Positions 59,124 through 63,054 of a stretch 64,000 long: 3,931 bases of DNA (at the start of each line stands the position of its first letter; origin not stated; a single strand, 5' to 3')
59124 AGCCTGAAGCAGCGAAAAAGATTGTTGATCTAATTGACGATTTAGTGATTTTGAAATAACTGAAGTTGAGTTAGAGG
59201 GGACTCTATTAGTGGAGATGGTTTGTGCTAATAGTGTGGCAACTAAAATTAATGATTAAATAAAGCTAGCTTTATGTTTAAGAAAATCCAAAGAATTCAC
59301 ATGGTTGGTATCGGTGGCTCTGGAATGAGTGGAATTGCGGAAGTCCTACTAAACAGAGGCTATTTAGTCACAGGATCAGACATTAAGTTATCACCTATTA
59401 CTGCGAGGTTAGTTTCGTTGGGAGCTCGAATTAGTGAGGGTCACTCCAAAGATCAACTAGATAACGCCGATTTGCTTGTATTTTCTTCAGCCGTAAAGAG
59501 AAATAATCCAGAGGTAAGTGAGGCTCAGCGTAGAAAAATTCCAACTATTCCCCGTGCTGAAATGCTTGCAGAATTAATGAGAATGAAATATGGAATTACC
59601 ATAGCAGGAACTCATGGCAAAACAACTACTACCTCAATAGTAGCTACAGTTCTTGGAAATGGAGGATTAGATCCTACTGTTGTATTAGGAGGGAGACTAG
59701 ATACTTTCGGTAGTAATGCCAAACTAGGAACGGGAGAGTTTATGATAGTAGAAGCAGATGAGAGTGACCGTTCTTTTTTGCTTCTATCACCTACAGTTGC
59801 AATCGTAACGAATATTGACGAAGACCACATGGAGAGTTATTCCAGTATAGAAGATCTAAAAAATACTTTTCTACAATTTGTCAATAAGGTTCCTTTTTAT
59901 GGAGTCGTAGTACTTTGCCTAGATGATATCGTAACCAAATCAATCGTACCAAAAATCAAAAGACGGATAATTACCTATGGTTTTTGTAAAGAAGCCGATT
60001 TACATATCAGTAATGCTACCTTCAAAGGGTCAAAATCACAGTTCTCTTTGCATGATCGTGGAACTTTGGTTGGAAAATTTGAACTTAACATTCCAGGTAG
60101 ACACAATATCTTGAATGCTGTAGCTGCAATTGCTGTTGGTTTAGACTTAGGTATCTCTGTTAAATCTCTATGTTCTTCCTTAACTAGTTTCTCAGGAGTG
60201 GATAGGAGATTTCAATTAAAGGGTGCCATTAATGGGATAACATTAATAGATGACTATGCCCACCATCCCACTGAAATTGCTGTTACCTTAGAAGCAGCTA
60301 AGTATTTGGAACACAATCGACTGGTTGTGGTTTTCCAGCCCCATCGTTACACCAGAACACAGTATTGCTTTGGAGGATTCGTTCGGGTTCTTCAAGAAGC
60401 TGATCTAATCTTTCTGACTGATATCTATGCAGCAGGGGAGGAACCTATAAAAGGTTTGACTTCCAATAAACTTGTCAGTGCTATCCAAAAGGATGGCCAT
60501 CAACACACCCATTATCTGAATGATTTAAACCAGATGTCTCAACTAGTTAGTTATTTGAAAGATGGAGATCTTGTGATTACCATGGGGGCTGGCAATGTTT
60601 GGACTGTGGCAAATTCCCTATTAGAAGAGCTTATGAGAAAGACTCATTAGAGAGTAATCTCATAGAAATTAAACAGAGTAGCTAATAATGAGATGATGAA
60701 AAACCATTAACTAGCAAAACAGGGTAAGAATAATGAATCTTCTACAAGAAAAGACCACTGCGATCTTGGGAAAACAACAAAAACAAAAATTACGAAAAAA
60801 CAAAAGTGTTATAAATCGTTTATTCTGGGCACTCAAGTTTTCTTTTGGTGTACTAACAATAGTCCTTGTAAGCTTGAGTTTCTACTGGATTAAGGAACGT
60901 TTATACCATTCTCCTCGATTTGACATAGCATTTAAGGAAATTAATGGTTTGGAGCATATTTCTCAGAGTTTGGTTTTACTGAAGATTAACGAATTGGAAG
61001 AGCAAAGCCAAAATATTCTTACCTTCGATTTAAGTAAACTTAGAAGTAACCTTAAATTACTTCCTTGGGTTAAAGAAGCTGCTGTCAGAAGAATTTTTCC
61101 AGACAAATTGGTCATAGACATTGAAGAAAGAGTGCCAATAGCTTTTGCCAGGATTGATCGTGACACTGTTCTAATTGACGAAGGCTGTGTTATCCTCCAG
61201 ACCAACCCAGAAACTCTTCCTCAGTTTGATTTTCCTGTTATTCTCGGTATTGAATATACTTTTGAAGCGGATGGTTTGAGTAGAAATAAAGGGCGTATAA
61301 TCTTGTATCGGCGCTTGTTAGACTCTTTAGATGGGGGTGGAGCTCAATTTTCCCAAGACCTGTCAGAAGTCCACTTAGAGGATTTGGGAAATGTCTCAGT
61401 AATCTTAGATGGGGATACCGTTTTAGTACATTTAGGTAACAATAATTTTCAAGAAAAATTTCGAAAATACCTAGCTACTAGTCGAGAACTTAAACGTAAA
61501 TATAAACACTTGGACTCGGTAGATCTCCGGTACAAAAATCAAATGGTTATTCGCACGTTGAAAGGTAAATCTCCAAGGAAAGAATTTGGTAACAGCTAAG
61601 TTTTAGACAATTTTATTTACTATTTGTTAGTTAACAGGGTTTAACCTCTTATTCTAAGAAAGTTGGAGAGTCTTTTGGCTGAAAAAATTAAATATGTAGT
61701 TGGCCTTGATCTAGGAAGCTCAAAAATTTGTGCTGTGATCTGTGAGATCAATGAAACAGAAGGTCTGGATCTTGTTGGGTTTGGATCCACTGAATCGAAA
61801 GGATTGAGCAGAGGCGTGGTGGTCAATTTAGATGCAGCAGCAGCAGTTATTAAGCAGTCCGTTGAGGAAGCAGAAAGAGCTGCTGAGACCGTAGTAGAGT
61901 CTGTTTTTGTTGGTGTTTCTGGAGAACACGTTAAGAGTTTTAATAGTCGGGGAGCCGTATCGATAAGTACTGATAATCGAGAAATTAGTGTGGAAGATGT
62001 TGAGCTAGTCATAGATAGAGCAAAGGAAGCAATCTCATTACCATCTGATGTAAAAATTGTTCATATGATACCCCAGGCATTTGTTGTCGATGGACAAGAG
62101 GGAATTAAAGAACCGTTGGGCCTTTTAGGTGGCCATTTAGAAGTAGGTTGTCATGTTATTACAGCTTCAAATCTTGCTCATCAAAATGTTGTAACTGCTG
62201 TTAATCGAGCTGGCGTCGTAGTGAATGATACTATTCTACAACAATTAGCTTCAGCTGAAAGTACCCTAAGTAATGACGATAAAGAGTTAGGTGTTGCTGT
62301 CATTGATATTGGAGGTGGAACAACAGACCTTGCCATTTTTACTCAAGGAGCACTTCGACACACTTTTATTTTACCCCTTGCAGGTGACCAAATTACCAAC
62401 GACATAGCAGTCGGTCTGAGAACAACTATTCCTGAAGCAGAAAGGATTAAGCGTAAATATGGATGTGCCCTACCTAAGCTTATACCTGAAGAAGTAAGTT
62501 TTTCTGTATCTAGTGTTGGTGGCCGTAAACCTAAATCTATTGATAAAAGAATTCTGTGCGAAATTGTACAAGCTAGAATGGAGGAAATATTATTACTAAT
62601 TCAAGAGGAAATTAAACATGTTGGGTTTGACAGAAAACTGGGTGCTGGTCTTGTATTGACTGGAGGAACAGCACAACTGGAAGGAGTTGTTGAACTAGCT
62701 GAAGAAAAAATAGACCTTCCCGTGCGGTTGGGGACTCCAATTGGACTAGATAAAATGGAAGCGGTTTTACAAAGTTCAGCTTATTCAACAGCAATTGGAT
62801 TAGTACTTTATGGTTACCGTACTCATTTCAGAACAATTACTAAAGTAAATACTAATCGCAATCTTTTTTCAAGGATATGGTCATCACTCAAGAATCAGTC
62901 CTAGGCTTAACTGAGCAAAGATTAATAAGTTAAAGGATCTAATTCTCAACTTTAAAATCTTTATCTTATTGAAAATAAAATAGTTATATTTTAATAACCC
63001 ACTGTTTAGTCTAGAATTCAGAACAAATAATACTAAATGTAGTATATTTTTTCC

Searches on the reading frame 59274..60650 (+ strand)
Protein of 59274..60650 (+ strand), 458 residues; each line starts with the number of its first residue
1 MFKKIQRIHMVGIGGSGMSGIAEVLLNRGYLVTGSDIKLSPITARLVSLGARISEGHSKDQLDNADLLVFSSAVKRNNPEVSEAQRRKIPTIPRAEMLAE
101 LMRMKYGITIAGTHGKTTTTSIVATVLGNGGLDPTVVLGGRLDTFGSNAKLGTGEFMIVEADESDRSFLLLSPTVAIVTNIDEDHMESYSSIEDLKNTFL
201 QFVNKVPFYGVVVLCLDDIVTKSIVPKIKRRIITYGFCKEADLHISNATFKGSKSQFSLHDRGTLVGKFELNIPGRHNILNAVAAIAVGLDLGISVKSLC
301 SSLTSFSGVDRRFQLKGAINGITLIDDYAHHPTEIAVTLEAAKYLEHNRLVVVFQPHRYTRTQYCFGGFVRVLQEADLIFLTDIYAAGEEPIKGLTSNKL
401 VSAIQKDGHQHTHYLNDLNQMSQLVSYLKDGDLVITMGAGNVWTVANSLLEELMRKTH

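Call 76: search_protein_families(library=pfam, proteins=[window:59274-60650:+], max_evalue=0.0001)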
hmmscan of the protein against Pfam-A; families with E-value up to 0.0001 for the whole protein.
window:59274-60650:+ (458 aa): 3 families
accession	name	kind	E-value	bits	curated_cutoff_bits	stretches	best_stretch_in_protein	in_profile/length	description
PF08245.18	Mur_ligase_M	-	3.1e-30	106.1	24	1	110-288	1-199/200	Mur ligase middle domain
PF01225.30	Mur_ligase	-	1.3e-28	99.6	21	1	7-106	1-95/95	Mur ligase family, catalytic domain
PF02875.26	Mur_ligase_C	-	1.1e-22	81.6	28.4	1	311-440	1-127/127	Mur ligase, glutamate ligase domain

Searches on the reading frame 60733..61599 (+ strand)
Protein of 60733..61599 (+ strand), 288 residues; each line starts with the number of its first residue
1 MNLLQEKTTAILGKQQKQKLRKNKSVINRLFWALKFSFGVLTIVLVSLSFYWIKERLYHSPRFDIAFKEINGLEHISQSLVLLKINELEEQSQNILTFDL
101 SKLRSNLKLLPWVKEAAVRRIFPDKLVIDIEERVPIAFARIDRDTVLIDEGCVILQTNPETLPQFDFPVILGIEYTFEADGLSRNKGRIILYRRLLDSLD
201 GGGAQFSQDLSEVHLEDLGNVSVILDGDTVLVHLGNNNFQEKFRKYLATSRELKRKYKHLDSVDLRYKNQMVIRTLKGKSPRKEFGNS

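Call 76: search_protein_families(library=pfam, proteins=[window:60733-61599:+], max_evalue=0.0001)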
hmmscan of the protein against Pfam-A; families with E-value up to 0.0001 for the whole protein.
window:60733-61599:+ (288 aa): 2 families
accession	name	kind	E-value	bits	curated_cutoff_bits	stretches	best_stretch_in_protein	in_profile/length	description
PF08478.15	POTRA_1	-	7e-15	55.5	23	1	69-133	7-69/69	POTRA domain, FtsQ-type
PF03799.20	FtsQ_DivIB_C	-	6.3e-07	30.7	21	1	142-266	6-114/114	Cell division protein FtsQ/DivIB, C-terminal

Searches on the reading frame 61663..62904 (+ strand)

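Call 76: search_protein_families(library=pfam, proteins=[window:61663-62904:+], max_evalue=0.0001)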
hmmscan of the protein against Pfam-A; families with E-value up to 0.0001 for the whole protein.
window:61663-62904:+ (413 aa): 5 families
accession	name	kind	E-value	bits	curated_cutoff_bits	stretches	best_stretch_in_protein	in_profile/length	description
PF14450.12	FtsA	-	3.2e-46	157.3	31.8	2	212-379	1-127/127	Cell division protein FtsA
PF02491.25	SHS2_FTSA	-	1.5e-24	86.5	25.4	1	87-167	1-79/79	SHS2 domain inserted in FTSA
PF06723.19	MreB_Mbl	-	6.8e-12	45.3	27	1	175-357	111-304/327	MreB/Mbl protein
PF11104.14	PilM_2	-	9.4e-09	35.1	27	1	196-266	167-237/340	Type IV pilus assembly protein PilM;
PF06277.17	EutA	-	3.7e-06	26.5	27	1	196-266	131-201/475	Ethanolamine utilisation protein EutA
